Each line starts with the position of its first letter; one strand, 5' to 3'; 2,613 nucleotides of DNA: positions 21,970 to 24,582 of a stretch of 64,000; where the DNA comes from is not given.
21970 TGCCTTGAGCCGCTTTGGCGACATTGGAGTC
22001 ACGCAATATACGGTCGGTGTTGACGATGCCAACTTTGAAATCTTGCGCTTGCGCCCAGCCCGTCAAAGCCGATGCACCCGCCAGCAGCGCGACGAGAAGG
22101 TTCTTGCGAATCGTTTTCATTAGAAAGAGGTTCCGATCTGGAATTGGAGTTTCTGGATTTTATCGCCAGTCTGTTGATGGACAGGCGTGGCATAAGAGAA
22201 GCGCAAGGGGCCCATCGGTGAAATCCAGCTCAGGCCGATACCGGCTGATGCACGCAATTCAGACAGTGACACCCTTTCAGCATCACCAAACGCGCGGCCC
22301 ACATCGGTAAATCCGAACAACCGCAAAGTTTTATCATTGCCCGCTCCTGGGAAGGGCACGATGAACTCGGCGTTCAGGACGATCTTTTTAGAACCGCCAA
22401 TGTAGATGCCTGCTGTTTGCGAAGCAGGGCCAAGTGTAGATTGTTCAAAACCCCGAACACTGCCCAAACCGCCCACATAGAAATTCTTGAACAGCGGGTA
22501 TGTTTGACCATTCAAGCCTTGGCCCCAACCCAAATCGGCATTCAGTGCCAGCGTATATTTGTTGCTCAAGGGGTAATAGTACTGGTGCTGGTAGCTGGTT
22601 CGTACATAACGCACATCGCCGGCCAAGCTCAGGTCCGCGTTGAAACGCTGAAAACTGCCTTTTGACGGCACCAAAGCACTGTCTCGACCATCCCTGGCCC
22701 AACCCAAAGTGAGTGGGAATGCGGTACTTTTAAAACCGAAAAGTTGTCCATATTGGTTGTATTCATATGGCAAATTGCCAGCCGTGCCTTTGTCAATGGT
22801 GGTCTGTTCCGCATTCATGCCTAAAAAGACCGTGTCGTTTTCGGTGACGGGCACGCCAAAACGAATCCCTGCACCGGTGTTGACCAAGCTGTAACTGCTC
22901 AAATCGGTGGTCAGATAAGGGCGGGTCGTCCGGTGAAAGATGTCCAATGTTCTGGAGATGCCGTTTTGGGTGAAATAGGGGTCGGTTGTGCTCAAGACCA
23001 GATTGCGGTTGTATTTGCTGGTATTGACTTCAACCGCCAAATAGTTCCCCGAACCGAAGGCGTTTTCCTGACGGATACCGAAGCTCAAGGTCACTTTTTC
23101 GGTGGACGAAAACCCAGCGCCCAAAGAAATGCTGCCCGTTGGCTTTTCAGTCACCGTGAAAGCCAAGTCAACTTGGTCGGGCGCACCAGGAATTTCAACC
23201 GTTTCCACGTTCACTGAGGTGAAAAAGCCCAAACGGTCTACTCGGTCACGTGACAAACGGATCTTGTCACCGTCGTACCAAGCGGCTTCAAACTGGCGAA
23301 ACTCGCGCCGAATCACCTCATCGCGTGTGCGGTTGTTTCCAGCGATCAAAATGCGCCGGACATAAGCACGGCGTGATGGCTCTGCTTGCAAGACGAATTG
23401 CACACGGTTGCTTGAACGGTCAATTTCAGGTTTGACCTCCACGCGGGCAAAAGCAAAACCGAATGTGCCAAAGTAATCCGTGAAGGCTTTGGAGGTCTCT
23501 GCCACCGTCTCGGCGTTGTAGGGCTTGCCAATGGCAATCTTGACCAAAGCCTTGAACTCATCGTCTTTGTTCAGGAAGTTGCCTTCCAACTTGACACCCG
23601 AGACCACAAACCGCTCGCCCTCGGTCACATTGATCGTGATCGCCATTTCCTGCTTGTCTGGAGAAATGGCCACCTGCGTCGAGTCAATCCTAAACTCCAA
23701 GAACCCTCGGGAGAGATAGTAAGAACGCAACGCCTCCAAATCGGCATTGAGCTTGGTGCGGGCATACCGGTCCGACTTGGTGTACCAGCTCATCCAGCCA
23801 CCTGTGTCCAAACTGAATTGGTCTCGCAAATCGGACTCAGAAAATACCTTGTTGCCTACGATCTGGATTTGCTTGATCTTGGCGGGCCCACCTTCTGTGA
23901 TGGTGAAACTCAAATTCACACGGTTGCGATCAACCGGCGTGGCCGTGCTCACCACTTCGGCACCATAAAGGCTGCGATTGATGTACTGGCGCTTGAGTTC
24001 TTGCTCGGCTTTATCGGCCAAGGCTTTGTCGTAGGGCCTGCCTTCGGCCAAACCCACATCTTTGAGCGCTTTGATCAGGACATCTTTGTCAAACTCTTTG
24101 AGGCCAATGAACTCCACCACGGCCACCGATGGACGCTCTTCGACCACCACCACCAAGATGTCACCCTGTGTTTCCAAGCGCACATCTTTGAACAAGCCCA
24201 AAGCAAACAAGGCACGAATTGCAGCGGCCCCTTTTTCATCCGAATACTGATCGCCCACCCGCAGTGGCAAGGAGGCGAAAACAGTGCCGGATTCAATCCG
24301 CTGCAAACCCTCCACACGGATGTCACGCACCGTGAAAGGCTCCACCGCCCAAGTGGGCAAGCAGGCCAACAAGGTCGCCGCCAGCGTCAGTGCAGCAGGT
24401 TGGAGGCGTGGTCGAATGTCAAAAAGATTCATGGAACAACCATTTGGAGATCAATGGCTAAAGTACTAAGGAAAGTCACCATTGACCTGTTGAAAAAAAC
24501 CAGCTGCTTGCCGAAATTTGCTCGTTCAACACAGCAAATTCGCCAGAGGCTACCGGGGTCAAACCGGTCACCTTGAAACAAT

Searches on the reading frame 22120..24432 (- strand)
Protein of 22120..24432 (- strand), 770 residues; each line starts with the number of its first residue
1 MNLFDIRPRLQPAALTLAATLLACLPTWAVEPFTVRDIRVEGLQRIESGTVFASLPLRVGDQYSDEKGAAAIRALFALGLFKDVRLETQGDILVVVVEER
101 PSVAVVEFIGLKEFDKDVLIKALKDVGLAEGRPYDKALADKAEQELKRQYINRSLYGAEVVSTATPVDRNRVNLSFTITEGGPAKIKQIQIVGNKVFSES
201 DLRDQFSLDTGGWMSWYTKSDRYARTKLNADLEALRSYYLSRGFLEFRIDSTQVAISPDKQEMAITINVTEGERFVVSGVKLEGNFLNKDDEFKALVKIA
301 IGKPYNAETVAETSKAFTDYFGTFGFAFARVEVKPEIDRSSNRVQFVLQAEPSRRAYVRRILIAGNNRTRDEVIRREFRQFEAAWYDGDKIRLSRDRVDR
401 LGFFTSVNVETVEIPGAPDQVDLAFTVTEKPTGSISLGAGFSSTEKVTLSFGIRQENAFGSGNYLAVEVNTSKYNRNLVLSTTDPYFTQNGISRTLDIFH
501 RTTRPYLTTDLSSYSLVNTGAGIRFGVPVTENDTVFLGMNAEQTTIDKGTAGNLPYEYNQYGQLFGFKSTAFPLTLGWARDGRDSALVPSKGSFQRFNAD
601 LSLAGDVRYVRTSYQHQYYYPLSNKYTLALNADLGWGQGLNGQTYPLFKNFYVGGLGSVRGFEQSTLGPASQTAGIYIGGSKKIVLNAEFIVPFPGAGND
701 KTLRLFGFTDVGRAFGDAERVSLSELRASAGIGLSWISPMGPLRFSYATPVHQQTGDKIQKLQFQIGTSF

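Call 32: find_encoding_contigs(protein=window:22120-24432:-, flank=10000, max_places=2)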
Protein window:22120-24432:- (770 aa): 7 contigs read that carry it; 2 places shown.
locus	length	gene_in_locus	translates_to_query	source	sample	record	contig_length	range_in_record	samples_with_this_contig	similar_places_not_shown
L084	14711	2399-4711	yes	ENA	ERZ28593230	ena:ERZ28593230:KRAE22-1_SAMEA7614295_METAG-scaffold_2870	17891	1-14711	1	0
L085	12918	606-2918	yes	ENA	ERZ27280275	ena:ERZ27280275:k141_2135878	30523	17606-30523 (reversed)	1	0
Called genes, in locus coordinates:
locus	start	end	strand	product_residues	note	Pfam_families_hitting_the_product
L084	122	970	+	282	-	PF01148:CTP_transf_1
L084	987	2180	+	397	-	PF02670:DXP_reductoisom, PF08436:DXP_redisom_C, PF13288:DXPR_C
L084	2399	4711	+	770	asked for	PF08479:POTRA_2 (faint), PF07244:POTRA, PF01103:Omp85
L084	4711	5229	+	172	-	PF03938:OmpH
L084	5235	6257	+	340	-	PF04613:LpxD, PF25087:GMPPB_C (faint), PF25084:LbH_EIF2B (faint), PF14602:Hexapep_2 (faint), PF00132:Hexapep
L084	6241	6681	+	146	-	PF22817:ApeP-like, PF07977:FabA, PF22818:ApeI-like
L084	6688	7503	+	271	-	PF25084:LbH_EIF2B (faint), PF25087:GMPPB_C (faint), PF00132:Hexapep (weak), PF13720:Acetyltransf_11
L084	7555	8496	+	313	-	PF01408:GFO_IDH_MocA, PF22725:GFO_IDH_MocA_C3, PF02894:GFO_IDH_MocA_C (weak)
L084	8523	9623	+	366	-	PF00155:Aminotran_1_2, PF01041:DegT_DnrJ_EryC1, PF01212:Beta_elim_lyase (weak)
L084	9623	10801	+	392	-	PF02684:LpxB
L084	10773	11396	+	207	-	PF01351:RNase_HII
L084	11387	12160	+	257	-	PF22435:MRM3-like_sub_bind, PF00588:SpoU_methylase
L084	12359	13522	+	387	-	PF00988:CPSase_sm_chain, PF00117:GATase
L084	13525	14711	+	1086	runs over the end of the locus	PF25596:CPSase_L_D1, PF02786:CPSase_L_D2, PF02787:CPSase_L_D3, PF25596:CPSase_L_D1, PF02222:ATP-grasp, PF02786:CPSase_L_D2, PF15632:ATPgrasp_Ter (weak), PF02142:MGS, +3 more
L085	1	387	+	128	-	?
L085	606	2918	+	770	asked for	PF08479:POTRA_2 (faint), PF07244:POTRA, PF01103:Omp85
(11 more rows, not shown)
